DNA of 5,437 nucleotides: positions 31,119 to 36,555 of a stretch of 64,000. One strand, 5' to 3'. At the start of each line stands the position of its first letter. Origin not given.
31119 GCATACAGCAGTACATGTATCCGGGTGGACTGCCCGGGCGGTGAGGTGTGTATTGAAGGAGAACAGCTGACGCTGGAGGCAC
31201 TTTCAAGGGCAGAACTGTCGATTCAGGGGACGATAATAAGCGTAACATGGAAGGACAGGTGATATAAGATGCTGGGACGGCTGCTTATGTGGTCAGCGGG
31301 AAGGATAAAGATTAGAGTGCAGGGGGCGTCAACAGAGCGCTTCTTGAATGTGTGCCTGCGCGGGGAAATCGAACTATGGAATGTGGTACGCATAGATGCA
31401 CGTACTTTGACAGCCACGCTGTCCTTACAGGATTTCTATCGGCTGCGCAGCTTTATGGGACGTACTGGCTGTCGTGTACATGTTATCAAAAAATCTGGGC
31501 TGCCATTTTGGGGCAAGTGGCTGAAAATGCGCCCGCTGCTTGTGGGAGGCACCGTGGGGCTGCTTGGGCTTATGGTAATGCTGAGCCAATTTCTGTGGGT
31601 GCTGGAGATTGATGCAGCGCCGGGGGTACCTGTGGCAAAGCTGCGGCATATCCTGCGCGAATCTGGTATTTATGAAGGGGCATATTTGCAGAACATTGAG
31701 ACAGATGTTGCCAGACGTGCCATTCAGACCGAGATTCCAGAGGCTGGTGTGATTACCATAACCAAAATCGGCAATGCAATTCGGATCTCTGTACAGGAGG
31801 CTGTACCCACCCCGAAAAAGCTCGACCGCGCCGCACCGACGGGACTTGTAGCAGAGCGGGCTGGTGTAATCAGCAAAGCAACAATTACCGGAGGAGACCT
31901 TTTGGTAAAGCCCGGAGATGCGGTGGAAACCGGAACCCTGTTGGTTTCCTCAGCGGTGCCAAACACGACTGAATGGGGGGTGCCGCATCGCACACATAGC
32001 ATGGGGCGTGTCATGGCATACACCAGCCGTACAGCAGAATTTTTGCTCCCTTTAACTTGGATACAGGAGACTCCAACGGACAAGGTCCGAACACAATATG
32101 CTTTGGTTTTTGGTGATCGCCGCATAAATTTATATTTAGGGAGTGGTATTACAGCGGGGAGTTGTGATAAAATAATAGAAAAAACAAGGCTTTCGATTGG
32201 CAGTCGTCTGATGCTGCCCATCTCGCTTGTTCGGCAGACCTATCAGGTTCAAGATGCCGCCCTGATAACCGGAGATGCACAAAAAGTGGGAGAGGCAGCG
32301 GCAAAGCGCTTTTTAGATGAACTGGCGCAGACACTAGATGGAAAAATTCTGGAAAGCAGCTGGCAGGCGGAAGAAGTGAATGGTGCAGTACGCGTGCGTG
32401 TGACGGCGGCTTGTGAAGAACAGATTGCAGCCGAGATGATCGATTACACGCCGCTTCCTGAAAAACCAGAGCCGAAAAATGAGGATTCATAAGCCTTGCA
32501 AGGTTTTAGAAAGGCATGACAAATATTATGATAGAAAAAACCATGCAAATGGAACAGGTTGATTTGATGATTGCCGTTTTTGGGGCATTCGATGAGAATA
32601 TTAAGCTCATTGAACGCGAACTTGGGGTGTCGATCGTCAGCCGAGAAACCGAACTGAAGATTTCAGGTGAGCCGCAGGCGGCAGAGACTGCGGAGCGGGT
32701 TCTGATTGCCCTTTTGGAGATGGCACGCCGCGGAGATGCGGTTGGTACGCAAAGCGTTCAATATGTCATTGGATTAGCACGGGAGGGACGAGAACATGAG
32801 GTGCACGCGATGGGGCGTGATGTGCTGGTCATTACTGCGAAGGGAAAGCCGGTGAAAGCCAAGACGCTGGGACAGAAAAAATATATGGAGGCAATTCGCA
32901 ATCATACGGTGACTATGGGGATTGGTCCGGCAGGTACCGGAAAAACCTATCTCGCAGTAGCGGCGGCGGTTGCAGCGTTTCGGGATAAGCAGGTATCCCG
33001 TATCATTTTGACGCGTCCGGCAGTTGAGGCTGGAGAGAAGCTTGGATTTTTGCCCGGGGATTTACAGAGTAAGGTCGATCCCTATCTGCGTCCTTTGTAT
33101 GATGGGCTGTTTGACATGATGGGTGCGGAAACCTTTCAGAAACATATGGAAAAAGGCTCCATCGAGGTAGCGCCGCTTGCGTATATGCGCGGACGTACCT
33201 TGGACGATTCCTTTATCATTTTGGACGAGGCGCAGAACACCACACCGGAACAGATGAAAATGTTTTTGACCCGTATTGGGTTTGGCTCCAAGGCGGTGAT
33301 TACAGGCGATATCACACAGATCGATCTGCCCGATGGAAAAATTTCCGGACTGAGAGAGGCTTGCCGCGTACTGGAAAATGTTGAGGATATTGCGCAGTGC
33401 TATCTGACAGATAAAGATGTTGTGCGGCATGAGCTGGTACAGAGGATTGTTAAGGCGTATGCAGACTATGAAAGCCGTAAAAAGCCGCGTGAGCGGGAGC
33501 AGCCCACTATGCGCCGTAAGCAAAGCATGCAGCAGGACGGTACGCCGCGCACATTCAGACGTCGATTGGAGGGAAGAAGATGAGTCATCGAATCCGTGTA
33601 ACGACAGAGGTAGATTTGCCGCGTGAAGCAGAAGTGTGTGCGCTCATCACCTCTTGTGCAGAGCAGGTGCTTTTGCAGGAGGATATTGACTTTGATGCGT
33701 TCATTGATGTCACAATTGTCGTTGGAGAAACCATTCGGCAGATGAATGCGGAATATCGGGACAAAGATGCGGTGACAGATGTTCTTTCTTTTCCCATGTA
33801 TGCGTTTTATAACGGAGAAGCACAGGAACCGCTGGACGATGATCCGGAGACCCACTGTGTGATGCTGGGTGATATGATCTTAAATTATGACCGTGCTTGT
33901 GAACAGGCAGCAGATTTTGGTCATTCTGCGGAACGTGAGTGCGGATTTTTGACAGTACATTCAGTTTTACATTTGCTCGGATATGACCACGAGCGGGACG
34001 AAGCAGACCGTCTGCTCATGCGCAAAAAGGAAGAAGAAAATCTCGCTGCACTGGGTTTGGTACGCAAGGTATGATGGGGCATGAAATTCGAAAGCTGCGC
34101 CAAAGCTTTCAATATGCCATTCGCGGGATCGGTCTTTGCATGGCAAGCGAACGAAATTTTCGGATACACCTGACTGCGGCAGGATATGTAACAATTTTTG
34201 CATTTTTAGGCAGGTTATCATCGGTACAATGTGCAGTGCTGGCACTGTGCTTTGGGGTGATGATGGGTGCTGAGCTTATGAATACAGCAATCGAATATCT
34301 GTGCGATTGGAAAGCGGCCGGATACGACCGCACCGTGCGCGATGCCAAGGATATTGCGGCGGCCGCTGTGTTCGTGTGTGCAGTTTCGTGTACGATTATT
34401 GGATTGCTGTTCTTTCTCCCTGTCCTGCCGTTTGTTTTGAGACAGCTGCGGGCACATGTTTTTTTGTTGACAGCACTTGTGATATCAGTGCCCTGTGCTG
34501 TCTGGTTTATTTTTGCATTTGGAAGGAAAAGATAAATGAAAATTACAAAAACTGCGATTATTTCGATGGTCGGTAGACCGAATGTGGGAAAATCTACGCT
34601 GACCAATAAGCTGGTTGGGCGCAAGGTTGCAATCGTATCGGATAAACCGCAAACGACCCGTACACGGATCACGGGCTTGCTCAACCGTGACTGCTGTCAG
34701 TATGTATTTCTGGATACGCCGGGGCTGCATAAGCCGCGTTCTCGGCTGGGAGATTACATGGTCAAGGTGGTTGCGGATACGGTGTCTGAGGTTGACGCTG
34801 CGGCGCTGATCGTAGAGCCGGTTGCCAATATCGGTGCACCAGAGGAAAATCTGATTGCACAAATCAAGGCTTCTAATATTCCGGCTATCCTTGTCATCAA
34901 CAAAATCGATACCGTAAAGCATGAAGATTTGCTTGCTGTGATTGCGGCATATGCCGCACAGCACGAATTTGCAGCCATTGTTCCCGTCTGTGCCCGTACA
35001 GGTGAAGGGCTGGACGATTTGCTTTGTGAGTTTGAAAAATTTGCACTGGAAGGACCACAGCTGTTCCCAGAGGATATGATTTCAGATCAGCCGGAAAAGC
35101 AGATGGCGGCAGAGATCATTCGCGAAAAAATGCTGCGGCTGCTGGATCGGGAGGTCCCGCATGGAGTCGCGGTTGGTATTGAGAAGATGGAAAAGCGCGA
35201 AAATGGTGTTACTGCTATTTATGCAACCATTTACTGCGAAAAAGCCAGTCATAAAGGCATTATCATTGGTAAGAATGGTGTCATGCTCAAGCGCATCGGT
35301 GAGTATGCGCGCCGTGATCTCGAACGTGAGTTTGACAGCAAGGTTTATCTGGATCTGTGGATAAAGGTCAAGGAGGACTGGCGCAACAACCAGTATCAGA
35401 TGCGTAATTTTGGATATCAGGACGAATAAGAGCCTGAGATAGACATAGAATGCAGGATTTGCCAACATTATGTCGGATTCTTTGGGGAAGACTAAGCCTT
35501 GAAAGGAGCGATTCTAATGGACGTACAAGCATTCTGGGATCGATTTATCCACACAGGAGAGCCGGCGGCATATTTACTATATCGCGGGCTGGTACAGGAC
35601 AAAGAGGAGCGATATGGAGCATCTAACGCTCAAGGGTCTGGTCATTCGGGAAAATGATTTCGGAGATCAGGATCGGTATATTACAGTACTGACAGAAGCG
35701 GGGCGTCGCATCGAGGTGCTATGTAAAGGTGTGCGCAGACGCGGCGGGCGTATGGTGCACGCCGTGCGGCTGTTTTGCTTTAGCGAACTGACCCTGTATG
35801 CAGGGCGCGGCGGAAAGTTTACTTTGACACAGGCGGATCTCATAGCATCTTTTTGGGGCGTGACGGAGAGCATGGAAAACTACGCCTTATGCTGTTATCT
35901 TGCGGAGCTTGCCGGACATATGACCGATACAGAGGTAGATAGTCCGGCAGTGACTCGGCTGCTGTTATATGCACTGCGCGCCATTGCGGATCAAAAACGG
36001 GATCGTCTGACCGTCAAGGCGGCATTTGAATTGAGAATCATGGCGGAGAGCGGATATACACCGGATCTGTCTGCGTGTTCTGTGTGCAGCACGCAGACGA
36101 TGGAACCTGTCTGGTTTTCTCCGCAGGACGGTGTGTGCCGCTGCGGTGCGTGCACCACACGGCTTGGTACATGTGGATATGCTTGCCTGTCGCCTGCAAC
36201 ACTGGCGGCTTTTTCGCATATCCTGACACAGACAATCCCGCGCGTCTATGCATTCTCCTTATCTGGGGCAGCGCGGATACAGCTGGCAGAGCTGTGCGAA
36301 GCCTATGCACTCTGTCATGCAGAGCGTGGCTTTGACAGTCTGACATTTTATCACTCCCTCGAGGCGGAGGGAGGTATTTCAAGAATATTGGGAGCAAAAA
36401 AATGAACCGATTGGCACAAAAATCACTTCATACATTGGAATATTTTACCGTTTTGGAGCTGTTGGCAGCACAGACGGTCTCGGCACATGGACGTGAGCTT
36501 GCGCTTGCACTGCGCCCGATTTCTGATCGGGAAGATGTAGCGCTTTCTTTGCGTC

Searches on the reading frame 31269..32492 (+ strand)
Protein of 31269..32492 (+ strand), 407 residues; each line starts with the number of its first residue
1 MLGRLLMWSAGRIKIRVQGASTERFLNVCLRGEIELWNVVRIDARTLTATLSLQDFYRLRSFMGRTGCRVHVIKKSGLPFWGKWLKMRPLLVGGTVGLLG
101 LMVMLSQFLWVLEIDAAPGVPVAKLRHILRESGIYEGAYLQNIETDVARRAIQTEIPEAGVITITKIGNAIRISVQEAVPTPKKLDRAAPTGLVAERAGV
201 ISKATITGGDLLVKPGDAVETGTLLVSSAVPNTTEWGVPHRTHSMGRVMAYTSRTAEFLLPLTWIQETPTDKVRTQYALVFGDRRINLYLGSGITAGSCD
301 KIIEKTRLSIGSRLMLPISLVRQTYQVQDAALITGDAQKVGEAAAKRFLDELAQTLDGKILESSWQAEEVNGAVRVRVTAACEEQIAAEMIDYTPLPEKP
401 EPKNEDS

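Call 15: search_protein_families(library=pfam, proteins=[window:31269-32492:+], max_evalue=0.001)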
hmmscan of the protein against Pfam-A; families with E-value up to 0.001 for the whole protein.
window:31269-32492:+ (407 aa): 1 family
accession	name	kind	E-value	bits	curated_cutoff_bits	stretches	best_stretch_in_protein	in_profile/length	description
PF06898.16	YqfD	-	1.3e-88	297.9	25.2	1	8-386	2-379/379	Putative stage IV sporulation protein YqfD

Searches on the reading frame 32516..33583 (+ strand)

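Call 49: search_protein_families(library=pfam, proteins=[window:32516-33583:+], max_evalue=0.00001)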
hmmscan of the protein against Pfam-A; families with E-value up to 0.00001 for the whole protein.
window:32516-33583:+ (355 aa): 3 families
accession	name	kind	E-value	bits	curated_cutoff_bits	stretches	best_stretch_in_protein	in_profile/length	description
PF02562.22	PhoH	-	2.6e-98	328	27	1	113-315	2-204/205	PhoH-like protein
PF13245.12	AAA_19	-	5.6e-08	33.5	25.1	1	121-269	2-129/134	AAA domain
PF13604.12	AAA_30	-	1.4e-07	31.9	27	1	119-269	5-128/191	AAA domain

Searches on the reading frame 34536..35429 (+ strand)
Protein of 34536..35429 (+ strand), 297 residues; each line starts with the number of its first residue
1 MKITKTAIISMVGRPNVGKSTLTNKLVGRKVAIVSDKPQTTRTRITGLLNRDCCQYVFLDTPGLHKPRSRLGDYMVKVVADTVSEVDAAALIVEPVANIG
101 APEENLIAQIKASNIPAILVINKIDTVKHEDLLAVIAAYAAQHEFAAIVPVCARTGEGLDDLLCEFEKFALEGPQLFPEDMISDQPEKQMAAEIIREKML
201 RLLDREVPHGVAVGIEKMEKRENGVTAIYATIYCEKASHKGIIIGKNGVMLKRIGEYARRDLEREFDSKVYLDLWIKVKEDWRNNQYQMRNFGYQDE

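Call 49: search_protein_families(library=pfam, proteins=[window:34536-35429:+], max_evalue=0.00001)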
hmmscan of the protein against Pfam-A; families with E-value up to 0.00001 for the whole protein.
window:34536-35429:+ (297 aa): 6 families
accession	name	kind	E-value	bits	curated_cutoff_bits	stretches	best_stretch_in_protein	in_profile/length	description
PF01926.29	MMR_HSR1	-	7.1e-23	81.3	21.9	1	9-123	2-113/113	50S ribosome-binding GTPase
PF07650.23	KH_2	-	2.5e-19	69.3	22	1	206-283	1-78/78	KH domain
PF02421.24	FeoB_N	-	1e-12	48.3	27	1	9-163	3-153/156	Ferrous iron transport protein B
PF00009.33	GTP_EFTU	-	9.8e-12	45.3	26.5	1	9-166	6-182/188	Elongation factor Tu GTP binding domain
PF03193.22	RsgA_GTPase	-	2.3e-09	37.7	30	0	5-66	105-170/174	RsgA GTPase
PF00350.29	Dynamin_N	-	6.7e-06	26.7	27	0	9-42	1-34/168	Dynamin family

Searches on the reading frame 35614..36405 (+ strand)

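Call 49: search_protein_families(library=pfam, proteins=[window:35614-36405:+], max_evalue=0.00001)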
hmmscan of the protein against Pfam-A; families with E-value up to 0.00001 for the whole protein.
window:35614-36405:+ (263 aa): 2 families
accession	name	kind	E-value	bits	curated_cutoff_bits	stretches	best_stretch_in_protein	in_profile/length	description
PF02565.21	RecO_C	-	4.9e-22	78.8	22.1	1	86-243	3-156/157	Recombination protein O C terminal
PF11967.14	RecO_N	-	3.4e-13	49.8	27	1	1-80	1-80/80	Recombination protein O N terminal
